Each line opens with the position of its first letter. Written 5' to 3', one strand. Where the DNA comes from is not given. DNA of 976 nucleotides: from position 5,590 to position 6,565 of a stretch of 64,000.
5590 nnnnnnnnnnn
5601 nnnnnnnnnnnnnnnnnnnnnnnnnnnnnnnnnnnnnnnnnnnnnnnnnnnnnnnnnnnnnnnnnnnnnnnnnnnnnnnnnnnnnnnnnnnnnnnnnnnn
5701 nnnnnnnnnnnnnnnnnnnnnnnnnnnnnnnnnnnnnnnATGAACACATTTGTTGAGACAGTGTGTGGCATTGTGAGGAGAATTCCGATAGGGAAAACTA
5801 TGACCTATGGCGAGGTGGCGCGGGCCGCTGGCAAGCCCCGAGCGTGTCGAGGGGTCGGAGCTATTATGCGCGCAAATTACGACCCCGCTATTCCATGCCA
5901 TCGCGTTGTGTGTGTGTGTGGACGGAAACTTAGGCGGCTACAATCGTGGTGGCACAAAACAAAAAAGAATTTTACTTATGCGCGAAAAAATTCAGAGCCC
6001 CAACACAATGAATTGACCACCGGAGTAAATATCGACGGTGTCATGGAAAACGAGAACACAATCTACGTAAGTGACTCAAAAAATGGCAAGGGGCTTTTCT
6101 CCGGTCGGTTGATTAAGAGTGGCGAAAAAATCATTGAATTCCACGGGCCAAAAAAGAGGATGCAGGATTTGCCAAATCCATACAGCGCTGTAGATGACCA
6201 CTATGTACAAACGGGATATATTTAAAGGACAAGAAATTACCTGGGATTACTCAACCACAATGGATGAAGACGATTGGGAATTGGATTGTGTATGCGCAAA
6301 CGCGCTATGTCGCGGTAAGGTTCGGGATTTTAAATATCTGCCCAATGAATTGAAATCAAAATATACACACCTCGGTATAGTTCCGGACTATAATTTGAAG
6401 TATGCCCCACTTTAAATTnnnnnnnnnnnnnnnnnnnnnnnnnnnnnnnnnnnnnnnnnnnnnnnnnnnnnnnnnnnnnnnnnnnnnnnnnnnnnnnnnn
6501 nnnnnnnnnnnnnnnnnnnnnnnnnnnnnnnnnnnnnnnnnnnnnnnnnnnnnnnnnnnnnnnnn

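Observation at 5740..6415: Two adjacent methyltransferase genes (MGMT and a SET-domain protein) are each broken by a frameshift at a short dinucleotide repeat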

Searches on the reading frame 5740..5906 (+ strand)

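Call 3: search_protein_families(library=pfam, proteins=[window:5740-5906:+], max_evalue=1)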
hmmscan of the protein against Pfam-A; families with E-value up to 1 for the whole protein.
window:5740-5906:+ (55 aa): 1 family
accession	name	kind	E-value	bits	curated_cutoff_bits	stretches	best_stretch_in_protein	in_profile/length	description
PF01035.26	DNA_binding_1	-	7.9e-17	61.3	27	1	4-55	2-54/81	6-O-methylguanine DNA methyltransferase, DNA binding domain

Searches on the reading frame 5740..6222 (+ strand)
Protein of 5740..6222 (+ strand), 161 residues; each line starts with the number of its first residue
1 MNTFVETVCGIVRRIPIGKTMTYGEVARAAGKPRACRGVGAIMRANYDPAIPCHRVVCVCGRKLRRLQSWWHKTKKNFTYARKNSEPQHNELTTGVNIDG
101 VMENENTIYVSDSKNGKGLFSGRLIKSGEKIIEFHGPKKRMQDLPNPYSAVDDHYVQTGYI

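Call 31: list_cluster_members(proteins=[window:5740-6222:+, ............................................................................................, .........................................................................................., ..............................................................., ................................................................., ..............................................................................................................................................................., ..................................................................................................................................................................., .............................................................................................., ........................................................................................, window:6194-6412:+])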
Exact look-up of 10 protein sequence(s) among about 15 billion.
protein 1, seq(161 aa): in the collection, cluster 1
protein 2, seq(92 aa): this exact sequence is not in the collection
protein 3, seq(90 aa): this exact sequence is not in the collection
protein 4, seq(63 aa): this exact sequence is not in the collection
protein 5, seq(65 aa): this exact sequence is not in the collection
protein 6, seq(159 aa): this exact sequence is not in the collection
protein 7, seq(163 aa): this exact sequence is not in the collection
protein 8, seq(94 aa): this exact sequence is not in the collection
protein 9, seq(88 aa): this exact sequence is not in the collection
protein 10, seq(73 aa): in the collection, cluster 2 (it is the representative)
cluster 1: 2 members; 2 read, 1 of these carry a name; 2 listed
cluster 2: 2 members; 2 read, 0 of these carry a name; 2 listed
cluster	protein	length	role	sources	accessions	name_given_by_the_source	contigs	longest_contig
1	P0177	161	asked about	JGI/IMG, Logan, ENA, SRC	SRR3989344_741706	-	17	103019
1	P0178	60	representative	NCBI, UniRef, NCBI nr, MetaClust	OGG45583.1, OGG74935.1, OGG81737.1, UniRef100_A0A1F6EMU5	hypothetical protein A2673_01055 [Candidatus Kaiserbacteria bacterium ... | SET domain-containing protein n=1 Tax=Candidatus Kaiserbacteria bacterium ... | MAG: hypothetical protein A2673_01055 [Candidatus Kaiserbacteria bacterium ...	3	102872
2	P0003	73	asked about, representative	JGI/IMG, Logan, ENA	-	-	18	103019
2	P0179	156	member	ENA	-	-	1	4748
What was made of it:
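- The 60-aa SET fragment is on record from three NCBI Kaiserbacteria MAGs (call 31). Only the (TG)7 product is on record; eight alternative lengths are not (call 31). None of eight alternative length products exists among about 15 billion proteins (call 31). It exists only in one clonal population (call 31).
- Tried and rejected: I replaced the scan with an exact look-up of the products of nine tract lengths (call 31).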

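Call 33: find_encoding_contigs(protein=P0179, flank=5000, max_places=5)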
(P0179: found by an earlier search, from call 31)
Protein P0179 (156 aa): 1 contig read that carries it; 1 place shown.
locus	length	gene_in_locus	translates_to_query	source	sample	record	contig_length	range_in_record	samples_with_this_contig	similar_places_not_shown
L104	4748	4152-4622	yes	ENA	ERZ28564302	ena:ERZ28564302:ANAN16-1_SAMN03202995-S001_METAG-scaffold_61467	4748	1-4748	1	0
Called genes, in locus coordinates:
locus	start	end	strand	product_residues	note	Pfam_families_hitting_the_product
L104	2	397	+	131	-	?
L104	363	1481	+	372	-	PF18911:PKD_4, PF00801:PKD, PF00801:PKD, PF18911:PKD_4, PF00801:PKD, PF18911:PKD_4, PF00801:PKD, PF18911:PKD_4, +2 more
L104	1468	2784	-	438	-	PF00206:Lyase_1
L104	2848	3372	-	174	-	-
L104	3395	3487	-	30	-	-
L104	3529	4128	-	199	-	PF01728:FtsJ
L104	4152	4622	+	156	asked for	PF00856:SET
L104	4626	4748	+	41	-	?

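Call 37: search_protein_families(library=pfam, proteins=[P0177], max_evalue=0.1)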
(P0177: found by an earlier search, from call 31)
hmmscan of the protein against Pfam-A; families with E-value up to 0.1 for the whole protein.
P0177 (161 aa): 2 families
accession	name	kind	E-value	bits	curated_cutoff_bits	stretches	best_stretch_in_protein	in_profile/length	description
PF01035.26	DNA_binding_1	-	4.1e-18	65.4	27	1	4-62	2-61/81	6-O-methylguanine DNA methyltransferase, DNA binding domain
PF08378.17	NERD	-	0.099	13.6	22.1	0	95-154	36-87/111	Nuclease-related domain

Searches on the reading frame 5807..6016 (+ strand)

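Call 3: search_protein_families(library=pfam, proteins=[window:5807-6016:+], max_evalue=1)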
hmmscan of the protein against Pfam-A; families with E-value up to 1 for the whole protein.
window:5807-6016:+ (69 aa): 1 family
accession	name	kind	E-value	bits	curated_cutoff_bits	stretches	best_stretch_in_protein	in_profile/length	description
PF01035.26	DNA_binding_1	-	0.22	11.8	27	1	37-61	57-80/81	6-O-methylguanine DNA methyltransferase, DNA binding domain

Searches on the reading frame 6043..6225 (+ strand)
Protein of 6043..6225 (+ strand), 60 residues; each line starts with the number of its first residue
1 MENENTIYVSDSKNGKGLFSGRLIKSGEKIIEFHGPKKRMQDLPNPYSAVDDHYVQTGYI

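Call 3: search_protein_families(library=pfam, proteins=[window:6043-6225:+], max_evalue=1)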
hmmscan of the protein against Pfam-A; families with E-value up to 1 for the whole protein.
window:6043-6225:+ (60 aa): 1 family
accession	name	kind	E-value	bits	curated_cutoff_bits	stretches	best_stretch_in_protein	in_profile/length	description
PF00856.33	SET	-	0.16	12.8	22.4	1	15-41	1-26/105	SET domain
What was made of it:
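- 6043..6216 (+): SET-domain pseudogene, N-terminal part (frame 1; NGKGLF SAM-binding motif to HYVQTG). The frame then runs into TAA at 6223-6225. Pfam SET profile positions 1-26 only (call 3).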

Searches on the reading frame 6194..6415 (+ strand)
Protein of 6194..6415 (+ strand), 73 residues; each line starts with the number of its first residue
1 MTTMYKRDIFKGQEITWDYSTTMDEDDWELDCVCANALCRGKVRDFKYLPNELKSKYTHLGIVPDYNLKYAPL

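Call 3: search_protein_families(library=pfam, proteins=[window:6194-6415:+], max_evalue=1)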
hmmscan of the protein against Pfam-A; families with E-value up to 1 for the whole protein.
window:6194-6415:+ (73 aa): 2 families
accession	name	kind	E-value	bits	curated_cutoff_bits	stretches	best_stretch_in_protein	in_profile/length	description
PF04606.18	Ogr_Delta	-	0.057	13.8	26.3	1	20-40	14-34/47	Ogr/Delta-like zinc finger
PF00856.33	SET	-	0.091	13.6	22.4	1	4-20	89-105/105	SET domain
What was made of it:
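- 6212..6415 (+): SET pseudogene, C-terminal part in the +1 frame (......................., post-SET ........, stop TAA 6413-6415). Pfam SET profile positions 89-105 only (call 3).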

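Call 37: search_protein_families(library=pfam, proteins=[P0177], max_evalue=0.1)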
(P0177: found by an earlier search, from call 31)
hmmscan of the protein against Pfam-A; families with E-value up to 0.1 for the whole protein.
P0177 (161 aa): 2 families
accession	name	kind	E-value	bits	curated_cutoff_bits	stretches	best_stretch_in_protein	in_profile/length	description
PF01035.26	DNA_binding_1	-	4.1e-18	65.4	27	1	4-62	2-61/81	6-O-methylguanine DNA methyltransferase, DNA binding domain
PF08378.17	NERD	-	0.099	13.6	22.1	0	95-154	36-87/111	Nuclease-related domain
